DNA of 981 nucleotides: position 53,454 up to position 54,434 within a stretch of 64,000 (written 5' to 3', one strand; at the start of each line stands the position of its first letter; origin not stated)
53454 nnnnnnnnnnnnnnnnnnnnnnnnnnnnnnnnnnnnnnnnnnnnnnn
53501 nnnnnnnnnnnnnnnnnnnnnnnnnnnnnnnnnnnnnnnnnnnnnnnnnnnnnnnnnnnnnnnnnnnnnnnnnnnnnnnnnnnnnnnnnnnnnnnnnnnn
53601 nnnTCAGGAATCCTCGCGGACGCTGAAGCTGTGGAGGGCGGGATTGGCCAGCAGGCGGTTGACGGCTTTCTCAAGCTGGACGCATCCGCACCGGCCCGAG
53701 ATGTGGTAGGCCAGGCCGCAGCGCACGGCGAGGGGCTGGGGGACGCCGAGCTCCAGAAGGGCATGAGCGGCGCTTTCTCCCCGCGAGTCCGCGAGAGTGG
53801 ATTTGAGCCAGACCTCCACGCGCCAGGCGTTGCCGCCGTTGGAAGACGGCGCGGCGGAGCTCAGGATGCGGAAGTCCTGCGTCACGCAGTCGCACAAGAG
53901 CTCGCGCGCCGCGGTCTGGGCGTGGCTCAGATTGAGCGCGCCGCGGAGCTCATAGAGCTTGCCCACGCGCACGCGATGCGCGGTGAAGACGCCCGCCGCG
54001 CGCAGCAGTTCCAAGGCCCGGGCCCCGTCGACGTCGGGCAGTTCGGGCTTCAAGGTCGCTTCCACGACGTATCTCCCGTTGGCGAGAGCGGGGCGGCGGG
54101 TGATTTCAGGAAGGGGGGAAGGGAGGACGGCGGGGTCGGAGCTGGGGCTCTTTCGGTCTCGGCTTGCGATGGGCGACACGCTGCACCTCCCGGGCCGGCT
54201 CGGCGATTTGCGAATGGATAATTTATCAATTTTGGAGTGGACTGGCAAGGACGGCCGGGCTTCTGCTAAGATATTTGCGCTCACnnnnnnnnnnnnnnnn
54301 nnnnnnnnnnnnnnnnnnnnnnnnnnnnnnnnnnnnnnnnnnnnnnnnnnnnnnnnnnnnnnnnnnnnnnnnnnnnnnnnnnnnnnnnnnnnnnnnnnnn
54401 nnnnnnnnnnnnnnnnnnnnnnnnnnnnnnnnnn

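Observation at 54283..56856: tRNA-Gln followed by a caspase-like lipoprotein and a secreted phytochelatin-synthase-like protein: possible small accessory island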

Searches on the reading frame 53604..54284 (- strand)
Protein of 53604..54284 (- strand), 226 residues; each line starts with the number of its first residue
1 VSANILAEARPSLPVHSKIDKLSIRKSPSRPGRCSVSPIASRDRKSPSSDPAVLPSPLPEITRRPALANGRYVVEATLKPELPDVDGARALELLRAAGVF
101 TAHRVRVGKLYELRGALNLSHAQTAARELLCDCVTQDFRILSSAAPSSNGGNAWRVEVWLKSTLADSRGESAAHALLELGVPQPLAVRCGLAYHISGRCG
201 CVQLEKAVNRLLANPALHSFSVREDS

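Call 5: search_protein_families(library=pfam, proteins=[window:53604-54284:-], max_evalue=0.1)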
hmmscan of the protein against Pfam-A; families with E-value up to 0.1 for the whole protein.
window:53604-54284:- (226 aa): 1 family
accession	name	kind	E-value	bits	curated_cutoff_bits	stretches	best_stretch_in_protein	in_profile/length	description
PF02700.19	PurS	-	1.8e-11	44.5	22.2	2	155-222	3-75/77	Phosphoribosylformylglycinamidine (FGAM) synthase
